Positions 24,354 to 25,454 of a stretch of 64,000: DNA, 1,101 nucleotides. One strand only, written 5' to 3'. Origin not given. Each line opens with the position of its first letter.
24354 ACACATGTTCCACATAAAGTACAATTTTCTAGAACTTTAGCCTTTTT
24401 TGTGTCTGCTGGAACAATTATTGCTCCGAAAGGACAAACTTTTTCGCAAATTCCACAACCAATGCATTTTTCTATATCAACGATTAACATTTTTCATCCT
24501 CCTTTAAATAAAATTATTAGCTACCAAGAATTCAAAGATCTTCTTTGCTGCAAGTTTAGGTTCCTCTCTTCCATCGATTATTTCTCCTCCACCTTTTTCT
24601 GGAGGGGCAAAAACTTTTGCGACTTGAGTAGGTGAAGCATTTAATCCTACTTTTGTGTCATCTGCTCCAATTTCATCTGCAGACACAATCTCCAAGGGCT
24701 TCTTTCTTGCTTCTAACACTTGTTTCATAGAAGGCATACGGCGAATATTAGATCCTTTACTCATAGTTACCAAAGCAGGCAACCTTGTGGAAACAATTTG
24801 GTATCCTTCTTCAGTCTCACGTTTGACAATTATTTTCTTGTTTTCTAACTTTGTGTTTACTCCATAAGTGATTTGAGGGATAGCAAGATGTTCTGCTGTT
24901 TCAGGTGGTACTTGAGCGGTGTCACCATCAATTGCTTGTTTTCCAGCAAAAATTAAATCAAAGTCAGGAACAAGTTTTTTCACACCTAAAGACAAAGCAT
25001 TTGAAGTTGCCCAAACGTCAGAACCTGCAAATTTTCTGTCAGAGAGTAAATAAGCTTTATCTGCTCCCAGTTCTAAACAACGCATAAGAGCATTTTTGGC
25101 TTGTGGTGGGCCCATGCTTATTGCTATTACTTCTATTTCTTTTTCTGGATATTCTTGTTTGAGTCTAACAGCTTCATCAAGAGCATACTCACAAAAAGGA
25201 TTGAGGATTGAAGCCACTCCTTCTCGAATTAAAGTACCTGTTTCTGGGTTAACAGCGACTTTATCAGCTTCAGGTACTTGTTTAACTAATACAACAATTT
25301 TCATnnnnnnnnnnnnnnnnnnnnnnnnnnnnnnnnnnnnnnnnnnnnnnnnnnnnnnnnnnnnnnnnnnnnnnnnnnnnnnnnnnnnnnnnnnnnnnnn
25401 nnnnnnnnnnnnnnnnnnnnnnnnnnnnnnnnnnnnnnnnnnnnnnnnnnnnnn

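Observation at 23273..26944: LctBCD-like operon: GlcD-type FAD oxidase + EtfB + ferredoxin-domain EtfA (putative electron-confurcating lactate/2-hydroxyacid dehydrogenase)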

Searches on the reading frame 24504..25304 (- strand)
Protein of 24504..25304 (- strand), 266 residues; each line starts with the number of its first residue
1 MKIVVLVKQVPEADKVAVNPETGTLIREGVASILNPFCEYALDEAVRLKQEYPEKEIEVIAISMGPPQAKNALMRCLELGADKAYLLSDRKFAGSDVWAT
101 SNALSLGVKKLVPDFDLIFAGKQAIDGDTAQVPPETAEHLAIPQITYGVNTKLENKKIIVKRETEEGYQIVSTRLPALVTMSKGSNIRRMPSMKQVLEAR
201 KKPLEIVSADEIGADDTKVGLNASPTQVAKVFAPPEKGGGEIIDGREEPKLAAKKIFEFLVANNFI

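Call 3: search_protein_families(library=pfam, proteins=[window:24504-25304:-], max_evalue=0.01)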
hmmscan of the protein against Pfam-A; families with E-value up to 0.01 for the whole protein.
window:24504-25304:- (266 aa): 1 family
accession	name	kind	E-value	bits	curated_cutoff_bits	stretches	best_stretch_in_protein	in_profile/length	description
PF01012.27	ETF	-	1.6e-39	136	26.7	1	23-211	2-180/181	Electron transfer flavoprotein domain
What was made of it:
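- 24504..25304 (-): EtfB, 266 aa, UJG40296.1. It shares base 25304 with the oxidase stop codon. Pfam ETF 1.6e-39 (call 3).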

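Call 4: search_protein_families(library=ncbifam, proteins=[window:24504-25304:-], max_evalue=0.01)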
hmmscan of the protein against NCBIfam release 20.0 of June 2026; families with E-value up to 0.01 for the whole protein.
window:24504-25304:- (266 aa): 5 families
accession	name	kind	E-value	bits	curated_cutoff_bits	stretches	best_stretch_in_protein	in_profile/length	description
NF040731.1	flavo_sub_EftB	exception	1.5e-87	293.2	445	1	2-256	1-250/260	electron transfer flavoprotein subunit beta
NF042971.1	AcrlCoAredClosAcrB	equivalog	1.7e-63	214.2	475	1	1-250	1-252/266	acryloyl-CoA reductase electron transfer subunit gamma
NF002888.0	PRK03359.1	subfamily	2.9e-27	95.7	219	1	1-253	1-247/256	putative electron transfer flavoprotein FixA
NF008998.0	PRK12342.1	equivalog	7.4e-24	84.5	338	1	1-243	1-233/254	electron transfer flavoprotein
TIGR04503.1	mft_etfB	hypoth_equivalog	2.1e-14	53.6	200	1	14-219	10-225/290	mycofactocin-associated electron transfer flavoprotein beta subunit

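Call 7: search_solved_structures(query=window:24504-25304:-, max_evalue=0.00001, show_alignments=2)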
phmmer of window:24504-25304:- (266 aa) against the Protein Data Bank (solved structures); distinct sequences matched with E-value up to 0.00001: 10.
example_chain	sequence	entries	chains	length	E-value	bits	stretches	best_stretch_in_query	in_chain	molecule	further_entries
6fah_B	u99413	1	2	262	2.9e-72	246.4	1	1-253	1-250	Caffeyl-CoA reductase-Etf complex subunit CarD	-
5ol2_B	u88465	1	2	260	3e-58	200.5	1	1-254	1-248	Electron transfer flavoprotein small subunit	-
4kpu_B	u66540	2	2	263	1.2e-53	185.4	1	1-263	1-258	Electron transfer flavoprotein alpha/beta-subunit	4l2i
7qh2_B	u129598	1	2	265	1.6e-52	181.8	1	2-259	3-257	Lactate dehydrogenase (NAD(+),ferredoxin) subunit LctB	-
7koe_A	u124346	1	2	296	2.3e-48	168.2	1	3-260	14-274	Electron transfer flavoprotein, beta subunit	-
1efv_B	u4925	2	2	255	1.7e-30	109.7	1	2-248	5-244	ELECTRON TRANSFER FLAVOPROTEIN | Electron transfer flavoprotein beta-subunit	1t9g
2a1t_S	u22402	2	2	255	1.1e-29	107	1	2-248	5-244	Electron transfer flavoprotein beta-subunit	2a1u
1o94_C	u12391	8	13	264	6.8e-28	101.1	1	1-253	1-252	ELECTRON TRANSFER FLAVOPROTEIN BETA-SUBUNIT | ELECTRON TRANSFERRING FLAVOPROTEIN BETA-SUBUNIT | Electron transfer flavoprotein subunit beta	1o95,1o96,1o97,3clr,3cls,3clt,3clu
1efp_B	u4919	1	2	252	1.9e-24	89.8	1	1-215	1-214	PROTEIN (ELECTRON TRANSFER FLAVOPROTEIN)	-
5ow0_B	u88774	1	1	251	1.7e-09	40.8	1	1-216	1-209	Electron transfer flavoprotein, beta subunit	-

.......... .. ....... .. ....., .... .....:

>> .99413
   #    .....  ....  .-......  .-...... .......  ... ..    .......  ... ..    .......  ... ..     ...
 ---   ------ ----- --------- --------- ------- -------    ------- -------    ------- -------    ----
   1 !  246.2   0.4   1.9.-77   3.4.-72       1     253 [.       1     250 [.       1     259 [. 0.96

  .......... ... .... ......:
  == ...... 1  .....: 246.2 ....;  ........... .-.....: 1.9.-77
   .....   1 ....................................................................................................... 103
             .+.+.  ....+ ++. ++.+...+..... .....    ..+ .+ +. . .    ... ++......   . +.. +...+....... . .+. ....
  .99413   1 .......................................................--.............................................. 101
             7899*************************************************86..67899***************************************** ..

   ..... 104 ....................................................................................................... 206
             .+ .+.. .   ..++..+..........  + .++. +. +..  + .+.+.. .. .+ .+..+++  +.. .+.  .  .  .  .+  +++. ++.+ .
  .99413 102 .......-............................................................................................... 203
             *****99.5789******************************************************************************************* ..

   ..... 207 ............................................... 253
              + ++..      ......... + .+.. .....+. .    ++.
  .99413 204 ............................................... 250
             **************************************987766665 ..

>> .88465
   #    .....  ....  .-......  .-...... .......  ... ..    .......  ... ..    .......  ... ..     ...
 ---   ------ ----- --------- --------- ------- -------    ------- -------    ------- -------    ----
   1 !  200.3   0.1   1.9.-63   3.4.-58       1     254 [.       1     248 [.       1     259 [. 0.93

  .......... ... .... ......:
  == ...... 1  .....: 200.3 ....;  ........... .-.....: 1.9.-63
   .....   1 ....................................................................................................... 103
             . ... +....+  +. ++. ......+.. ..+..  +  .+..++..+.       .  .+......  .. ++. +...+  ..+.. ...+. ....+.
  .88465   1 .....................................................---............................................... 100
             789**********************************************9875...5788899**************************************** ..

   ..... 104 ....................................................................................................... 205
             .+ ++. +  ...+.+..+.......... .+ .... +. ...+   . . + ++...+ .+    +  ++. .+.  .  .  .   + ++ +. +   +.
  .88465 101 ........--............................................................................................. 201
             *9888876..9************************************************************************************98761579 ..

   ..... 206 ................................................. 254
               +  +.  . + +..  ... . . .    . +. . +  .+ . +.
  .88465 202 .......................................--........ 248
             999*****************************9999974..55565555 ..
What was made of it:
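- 24504..25304 (-): PDB matches: CarD 2.9e-72, LctB 1.6e-52 (call 7).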
